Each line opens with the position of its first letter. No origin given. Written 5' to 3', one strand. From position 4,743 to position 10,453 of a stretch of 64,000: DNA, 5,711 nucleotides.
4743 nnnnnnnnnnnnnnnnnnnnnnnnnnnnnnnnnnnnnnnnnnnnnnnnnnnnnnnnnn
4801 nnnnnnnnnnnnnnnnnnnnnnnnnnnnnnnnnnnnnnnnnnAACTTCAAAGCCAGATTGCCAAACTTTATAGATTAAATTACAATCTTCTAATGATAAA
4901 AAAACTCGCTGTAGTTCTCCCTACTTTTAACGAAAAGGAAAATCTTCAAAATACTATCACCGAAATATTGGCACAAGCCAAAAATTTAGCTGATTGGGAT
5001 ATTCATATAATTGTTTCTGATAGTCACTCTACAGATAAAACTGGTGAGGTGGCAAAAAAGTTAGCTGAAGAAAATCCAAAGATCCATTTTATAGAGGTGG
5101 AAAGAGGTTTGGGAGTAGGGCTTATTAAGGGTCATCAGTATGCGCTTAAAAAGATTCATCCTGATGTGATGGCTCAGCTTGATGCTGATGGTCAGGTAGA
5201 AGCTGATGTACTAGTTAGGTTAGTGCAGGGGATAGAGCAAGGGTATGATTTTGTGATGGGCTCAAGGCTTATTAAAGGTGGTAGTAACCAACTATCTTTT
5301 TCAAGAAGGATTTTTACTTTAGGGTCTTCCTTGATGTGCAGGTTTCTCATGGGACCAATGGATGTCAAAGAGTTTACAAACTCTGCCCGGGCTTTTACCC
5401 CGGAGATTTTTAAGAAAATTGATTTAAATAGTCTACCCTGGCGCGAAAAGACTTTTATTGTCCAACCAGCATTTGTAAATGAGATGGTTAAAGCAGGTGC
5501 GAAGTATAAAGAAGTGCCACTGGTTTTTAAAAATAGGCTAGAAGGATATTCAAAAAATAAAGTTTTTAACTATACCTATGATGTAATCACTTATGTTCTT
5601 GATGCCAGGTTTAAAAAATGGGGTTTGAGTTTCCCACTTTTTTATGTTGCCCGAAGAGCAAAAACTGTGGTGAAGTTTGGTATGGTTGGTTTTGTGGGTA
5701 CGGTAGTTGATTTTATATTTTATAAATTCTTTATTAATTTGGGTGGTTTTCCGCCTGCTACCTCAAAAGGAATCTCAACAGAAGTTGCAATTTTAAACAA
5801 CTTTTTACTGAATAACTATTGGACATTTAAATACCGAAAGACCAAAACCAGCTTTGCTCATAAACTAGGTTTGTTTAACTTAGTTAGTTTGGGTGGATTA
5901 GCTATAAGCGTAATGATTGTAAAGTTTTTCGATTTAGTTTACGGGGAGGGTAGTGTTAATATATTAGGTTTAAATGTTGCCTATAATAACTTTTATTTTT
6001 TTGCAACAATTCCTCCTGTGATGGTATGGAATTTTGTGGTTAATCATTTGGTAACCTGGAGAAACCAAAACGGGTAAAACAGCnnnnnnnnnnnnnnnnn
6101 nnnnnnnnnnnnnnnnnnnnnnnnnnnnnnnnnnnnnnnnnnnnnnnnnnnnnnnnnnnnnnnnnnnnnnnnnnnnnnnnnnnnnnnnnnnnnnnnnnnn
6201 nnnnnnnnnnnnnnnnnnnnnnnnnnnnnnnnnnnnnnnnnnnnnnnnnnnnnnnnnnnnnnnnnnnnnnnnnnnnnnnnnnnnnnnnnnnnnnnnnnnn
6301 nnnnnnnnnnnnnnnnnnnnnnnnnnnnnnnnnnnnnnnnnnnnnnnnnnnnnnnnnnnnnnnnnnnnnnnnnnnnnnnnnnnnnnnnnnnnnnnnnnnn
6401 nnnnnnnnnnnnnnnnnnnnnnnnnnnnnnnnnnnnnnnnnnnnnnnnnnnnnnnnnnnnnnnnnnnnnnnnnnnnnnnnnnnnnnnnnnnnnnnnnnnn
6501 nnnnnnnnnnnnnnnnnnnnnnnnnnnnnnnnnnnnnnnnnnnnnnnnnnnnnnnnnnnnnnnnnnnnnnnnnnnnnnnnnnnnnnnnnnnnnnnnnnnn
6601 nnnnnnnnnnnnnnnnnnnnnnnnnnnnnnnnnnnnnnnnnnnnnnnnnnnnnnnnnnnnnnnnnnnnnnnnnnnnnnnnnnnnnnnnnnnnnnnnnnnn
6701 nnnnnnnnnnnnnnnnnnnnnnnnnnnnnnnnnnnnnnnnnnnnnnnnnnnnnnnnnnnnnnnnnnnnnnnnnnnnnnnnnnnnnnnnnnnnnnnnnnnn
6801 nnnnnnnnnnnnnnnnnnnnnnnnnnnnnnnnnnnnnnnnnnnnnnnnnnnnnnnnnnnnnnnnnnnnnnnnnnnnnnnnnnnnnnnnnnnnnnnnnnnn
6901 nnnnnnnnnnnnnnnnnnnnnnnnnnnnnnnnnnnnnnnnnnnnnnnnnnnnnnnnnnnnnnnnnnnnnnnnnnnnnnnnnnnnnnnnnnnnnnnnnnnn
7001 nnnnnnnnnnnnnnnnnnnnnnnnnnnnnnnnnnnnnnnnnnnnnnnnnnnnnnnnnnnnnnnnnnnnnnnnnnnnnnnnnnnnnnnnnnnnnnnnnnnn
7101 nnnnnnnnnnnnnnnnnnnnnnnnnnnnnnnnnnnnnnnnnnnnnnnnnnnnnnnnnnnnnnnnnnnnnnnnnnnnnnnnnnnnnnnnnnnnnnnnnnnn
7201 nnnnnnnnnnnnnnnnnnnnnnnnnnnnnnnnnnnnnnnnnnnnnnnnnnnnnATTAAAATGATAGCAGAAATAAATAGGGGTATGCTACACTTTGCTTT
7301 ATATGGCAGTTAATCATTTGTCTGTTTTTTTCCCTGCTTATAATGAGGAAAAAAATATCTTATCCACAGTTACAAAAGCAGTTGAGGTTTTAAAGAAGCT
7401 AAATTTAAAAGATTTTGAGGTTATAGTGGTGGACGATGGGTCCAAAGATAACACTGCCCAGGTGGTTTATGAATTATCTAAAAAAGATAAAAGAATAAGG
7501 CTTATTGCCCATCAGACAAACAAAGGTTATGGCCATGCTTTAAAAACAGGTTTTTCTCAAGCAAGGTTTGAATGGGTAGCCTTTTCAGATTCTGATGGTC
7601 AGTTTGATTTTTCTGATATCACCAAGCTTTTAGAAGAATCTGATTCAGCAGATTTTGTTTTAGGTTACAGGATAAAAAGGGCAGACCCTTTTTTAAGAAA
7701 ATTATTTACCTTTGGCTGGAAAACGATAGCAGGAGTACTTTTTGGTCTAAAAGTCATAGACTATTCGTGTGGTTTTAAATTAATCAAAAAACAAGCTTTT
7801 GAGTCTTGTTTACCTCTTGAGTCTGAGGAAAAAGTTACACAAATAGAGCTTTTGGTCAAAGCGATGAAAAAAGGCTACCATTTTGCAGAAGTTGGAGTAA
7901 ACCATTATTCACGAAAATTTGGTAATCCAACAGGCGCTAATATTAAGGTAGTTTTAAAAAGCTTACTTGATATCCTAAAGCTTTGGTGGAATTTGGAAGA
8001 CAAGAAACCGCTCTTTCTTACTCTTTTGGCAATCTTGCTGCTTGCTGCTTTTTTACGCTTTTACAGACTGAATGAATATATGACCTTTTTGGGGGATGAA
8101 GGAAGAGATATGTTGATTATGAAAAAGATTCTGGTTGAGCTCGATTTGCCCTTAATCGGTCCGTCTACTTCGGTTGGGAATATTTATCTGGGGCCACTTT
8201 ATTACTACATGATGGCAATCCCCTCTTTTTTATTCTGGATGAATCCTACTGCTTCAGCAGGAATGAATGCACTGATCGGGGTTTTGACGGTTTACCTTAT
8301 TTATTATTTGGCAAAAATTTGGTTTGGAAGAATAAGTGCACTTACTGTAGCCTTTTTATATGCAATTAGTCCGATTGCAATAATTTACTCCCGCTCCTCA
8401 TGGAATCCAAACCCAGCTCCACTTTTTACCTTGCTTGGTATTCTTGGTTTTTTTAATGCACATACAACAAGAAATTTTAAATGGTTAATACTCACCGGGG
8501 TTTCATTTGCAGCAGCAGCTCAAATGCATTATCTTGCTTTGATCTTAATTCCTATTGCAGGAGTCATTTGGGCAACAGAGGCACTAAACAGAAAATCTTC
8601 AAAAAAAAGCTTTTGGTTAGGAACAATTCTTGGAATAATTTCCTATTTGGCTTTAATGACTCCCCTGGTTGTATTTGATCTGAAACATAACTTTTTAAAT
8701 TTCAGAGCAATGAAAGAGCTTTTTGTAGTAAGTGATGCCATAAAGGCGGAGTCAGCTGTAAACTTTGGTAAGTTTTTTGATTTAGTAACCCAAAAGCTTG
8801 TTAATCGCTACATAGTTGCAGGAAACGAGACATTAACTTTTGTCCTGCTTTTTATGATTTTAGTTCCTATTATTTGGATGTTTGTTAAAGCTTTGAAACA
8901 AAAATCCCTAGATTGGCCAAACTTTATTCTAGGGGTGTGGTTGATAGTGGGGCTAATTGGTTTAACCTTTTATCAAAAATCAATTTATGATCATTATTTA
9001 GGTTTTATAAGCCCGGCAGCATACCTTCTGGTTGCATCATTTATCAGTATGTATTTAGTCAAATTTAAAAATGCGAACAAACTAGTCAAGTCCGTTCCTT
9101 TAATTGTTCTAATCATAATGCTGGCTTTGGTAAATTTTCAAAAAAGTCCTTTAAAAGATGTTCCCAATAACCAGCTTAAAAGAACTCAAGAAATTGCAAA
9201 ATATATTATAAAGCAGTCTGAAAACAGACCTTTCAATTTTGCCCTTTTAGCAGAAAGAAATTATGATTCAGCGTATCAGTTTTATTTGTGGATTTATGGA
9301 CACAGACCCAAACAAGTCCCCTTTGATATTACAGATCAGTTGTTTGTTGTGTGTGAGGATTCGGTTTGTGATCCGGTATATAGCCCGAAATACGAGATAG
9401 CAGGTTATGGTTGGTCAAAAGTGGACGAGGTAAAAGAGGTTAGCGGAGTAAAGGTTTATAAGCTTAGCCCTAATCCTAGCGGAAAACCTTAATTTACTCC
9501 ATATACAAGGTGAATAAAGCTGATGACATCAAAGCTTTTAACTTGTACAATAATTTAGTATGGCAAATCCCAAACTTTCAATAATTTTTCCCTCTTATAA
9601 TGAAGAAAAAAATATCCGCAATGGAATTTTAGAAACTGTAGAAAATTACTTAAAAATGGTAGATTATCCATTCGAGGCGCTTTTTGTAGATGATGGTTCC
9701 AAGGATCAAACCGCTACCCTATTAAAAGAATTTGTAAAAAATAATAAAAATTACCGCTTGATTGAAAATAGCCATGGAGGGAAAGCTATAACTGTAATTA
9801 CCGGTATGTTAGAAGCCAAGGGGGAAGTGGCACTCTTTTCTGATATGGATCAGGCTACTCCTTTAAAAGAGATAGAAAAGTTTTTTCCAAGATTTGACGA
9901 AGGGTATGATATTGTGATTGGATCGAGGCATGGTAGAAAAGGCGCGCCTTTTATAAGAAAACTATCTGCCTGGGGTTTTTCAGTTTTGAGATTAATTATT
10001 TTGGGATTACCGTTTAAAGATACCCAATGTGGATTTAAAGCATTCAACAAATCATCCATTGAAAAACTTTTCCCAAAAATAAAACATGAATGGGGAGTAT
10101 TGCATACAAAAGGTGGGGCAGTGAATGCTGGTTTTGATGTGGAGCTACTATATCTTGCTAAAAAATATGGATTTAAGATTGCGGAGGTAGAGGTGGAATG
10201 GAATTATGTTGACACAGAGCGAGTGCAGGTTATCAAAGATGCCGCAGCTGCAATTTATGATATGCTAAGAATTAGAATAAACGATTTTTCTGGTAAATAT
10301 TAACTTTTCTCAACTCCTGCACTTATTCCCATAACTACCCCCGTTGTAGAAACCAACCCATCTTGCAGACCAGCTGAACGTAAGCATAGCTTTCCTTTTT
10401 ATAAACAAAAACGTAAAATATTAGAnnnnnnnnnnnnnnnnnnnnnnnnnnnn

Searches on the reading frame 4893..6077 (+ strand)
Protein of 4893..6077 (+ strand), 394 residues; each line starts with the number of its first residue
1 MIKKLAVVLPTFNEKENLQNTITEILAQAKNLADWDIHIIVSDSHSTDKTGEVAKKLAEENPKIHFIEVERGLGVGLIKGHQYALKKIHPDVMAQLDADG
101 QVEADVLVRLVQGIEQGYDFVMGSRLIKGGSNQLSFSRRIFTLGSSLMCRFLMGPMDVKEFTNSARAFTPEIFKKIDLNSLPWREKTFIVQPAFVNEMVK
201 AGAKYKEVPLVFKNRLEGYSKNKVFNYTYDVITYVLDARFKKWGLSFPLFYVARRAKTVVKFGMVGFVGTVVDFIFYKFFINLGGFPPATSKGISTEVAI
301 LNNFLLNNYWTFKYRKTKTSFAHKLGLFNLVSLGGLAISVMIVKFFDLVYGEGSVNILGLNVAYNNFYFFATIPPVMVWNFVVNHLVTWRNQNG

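Call 40: search_protein_families(library=pfam, proteins=[window:4893-6077:+], max_evalue=0.001)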
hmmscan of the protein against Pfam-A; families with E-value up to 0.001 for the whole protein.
window:4893-6077:+ (394 aa): 4 families
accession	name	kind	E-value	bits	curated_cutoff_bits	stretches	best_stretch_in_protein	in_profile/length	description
PF00535.33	Glycos_transf_2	-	1.1e-22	81.1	23.3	1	7-140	2-130/168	Glycosyl transferase family 2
PF04138.20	GtrA_DPMS_TM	-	6.7e-18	65.4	26.1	1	261-389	1-117/117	GtrA/DPMS, transmembrane domain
PF13641.12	Glyco_tranf_2_3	-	7.4e-09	36.4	27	1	5-138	3-136/230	Glycosyltransferase like family 2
PF10111.15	Glyco_tranf_2_2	-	0.00038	20.5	27.3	1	7-111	2-103/276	Glycosyltransferase like family 2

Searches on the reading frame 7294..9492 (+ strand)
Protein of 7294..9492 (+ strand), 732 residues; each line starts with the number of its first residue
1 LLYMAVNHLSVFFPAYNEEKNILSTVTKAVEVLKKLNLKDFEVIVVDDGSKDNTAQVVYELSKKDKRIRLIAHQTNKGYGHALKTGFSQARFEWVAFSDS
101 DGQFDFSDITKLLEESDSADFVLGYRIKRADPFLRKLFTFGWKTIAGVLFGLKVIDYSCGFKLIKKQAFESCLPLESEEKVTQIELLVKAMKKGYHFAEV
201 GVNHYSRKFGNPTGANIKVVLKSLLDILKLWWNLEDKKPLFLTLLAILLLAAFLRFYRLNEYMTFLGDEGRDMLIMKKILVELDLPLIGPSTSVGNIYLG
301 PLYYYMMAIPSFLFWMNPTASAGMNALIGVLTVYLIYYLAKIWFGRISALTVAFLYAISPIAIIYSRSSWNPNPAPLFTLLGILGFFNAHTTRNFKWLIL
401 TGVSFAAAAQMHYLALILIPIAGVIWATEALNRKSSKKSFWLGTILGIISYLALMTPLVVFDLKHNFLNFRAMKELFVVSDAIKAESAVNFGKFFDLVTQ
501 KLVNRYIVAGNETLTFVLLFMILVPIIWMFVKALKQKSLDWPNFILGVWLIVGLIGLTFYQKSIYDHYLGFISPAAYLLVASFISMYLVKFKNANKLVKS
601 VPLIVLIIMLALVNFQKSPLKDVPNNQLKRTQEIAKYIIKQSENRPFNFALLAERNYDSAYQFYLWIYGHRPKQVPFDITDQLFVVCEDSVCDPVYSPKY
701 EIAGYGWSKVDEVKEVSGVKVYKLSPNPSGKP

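Call 3: search_protein_families(library=pfam, proteins=[window:7294-9492:+], max_evalue=1)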
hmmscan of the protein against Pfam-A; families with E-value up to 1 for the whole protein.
window:7294-9492:+ (732 aa): 7 families
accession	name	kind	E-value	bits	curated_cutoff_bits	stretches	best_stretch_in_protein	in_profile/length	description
PF00535.33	Glycos_transf_2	-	9.1e-32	110.7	23.3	1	10-171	1-166/168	Glycosyl transferase family 2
PF13231.12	PMT_2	-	6.2e-12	46.5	26.1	1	301-449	4-152/160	Dolichyl-phosphate-mannose-protein mannosyltransferase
PF13641.12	Glyco_tranf_2_3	-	8e-07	29.7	27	1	9-101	3-96/230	Glycosyltransferase like family 2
PF10111.15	Glyco_tranf_2_2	-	9.4e-07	29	27.3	1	10-105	1-95/276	Glycosyltransferase like family 2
PF10794.15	DUF2606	-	0.0082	16.3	25.4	1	17-78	36-102/134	Protein of unknown function (DUF2606)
PF13704.12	Glyco_tranf_2_4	-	0.099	13.6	27.5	1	42-107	21-87/98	Glycosyl transferase family 2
PF02254.24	TrkA_N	-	0.27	12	23.8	1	30-85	52-107/116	TrkA-N domain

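Call 4: search_protein_families(library=ncbifam, proteins=[window:7294-9492:+], max_evalue=1)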
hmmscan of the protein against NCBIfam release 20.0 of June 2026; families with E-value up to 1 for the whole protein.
window:7294-9492:+ (732 aa): 32 families (the best 25 are shown)
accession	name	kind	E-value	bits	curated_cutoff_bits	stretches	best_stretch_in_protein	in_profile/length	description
NF007986.1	PRK10714.1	equivalog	2.8e-20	72.6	529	1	5-220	4-216/316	undecaprenyl-phosphate 4-deoxy-4-formamido-L-arabinose transferase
TIGR03937.1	PgaC_IcaA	equivalog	5.6e-20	71.7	422.3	1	6-112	44-146/407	poly-beta-1,6-N-acetyl-D-glucosamine synthase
NF047588.1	GlcsyltransPgfSStrep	equivalog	2.4e-19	69.7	500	1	9-177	3-172/308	glycosyltransferase PgfS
NF047683.1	TeichurnBiosyTuaG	equivalog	6.7e-16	58.7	400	1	7-114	6-109/252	teichuronic acid biosynthesis protein TuaG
NF007482.0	PRK10073.1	equivalog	5.5e-15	55.2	423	1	6-114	5-108/334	glycosyltransferase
TIGR04182.1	glyco_TIGR04182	equivalog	1.4e-14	54.2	325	1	10-241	3-225/293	S-layer glycoprotein N-glycosyltransferase AglJ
NF050050.1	ProtGlycPglI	equivalog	2e-13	50.4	500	1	8-123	3-116/306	GalNAc(5)-diNAcBac-PP-undecaprenol beta-1,3-glucosyltransferase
NF041875.1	EPS_EpsD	equivalog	1.2e-12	47.9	370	1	9-104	1-92/325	exopolysaccharide biosynthesis glycosyltransferase EpsD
NF041391.1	DPhHxTase_Halo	equivalog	1.8e-12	46.7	375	1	15-210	3-188/213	dolichyl-phosphate hexose transferase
NF058614.1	PPMAGASynPpgS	equivalog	6.6e-11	42.1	370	1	11-166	4-159/226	polyprenyl-phospho-N-acetylgalactosaminyl synthase PpgS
TIGR03965.1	mycofact_glyco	equivalog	9.5e-11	41.2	280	1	9-102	76-165/467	mycofactocin biosynthesis glycosyltransferase MftF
NF038302.1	EPS_HpsE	equivalog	6.9e-10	38.4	300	1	9-102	3-97/307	hormogonium polysaccharide biosynthesis glycosyltransferase HpsE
TIGR04283.1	glyco_like_mftF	equivalog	8e-10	38.7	182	1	9-135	1-119/221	TIGR04283 family arsenosugar biosynthesis glycosyltransferase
NF010496.0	PRK13915.1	equivalog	1.8e-08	33.8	262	1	7-101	31-126/307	glucosyl-3-phosphoglycerate synthase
NF045692.1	OglycostaseCruG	equivalog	2.7e-08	33.2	600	1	7-119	41-155/386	2'-O-glycosyltransferase CruG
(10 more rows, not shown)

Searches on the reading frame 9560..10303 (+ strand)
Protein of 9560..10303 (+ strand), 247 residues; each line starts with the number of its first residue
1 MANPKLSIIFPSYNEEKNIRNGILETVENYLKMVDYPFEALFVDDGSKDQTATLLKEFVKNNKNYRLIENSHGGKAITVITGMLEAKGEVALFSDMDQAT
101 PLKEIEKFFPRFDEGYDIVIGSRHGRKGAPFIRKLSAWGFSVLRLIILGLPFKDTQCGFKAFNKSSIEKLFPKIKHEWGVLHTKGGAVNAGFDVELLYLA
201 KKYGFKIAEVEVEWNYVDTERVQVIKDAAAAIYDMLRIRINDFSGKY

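Call 3: search_protein_families(library=pfam, proteins=[window:9560-10303:+], max_evalue=1)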
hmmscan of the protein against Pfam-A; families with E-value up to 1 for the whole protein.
window:9560-10303:+ (247 aa): 3 families
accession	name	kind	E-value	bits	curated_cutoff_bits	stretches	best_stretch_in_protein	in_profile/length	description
PF00535.33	Glycos_transf_2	-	1.9e-25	90.2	23.3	1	7-171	1-168/168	Glycosyl transferase family 2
PF10111.15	Glyco_tranf_2_2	-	1.2e-06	28.6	27.3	1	7-107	1-101/276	Glycosyltransferase like family 2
PF13641.12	Glyco_tranf_2_3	-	0.00042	20.8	27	1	4-126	1-126/230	Glycosyltransferase like family 2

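Call 4: search_protein_families(library=ncbifam, proteins=[window:9560-10303:+], max_evalue=1)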
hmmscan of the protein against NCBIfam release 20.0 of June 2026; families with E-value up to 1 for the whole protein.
window:9560-10303:+ (247 aa): 23 families
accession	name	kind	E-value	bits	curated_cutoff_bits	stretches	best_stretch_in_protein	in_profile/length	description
NF047588.1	GlcsyltransPgfSStrep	equivalog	1.1e-23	84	500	1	5-170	2-167/308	glycosyltransferase PgfS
NF007986.1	PRK10714.1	equivalog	2.9e-16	59.4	529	1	5-170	7-172/316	undecaprenyl-phosphate 4-deoxy-4-formamido-L-arabinose transferase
NF041391.1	DPhHxTase_Halo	equivalog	3.1e-15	55.7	375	1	12-215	3-184/213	dolichyl-phosphate hexose transferase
TIGR03937.1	PgaC_IcaA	equivalog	2e-13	50.1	422.3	1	3-97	44-135/407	poly-beta-1,6-N-acetyl-D-glucosamine synthase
NF007482.0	PRK10073.1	equivalog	3e-10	39.6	423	1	3-99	5-97/334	glycosyltransferase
NF041875.1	EPS_EpsD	equivalog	1.9e-09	37.4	370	1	6-115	1-107/325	exopolysaccharide biosynthesis glycosyltransferase EpsD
TIGR04283.1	glyco_like_mftF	equivalog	8.4e-09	35.3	182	1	6-101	1-86/221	TIGR04283 family arsenosugar biosynthesis glycosyltransferase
NF047683.1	TeichurnBiosyTuaG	equivalog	2e-08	34.2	400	1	3-104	5-103/252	teichuronic acid biosynthesis protein TuaG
NF050050.1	ProtGlycPglI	equivalog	1.3e-07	31.3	500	1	4-139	2-135/306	GalNAc(5)-diNAcBac-PP-undecaprenol beta-1,3-glucosyltransferase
TIGR04182.1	glyco_TIGR04182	equivalog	1.6e-07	31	325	1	7-170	3-159/293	S-layer glycoprotein N-glycosyltransferase AglJ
NF038302.1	EPS_HpsE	equivalog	9.2e-07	28.1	300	1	5-99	2-98/307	hormogonium polysaccharide biosynthesis glycosyltransferase HpsE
NF058614.1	PPMAGASynPpgS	equivalog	1.7e-06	27.6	370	1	8-170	4-165/226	polyprenyl-phospho-N-acetylgalactosaminyl synthase PpgS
NF010496.0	PRK13915.1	equivalog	9.6e-05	21.6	262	1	5-99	32-128/307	glucosyl-3-phosphoglycerate synthase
TIGR03965.1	mycofact_glyco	equivalog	0.00077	18.4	280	1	5-113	75-180/467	mycofactocin biosynthesis glycosyltransferase MftF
NF053739.1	GlytfEpsEBac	equivalog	0.00091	18.3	450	1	4-108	1-103/265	glycosyltransferase EpsE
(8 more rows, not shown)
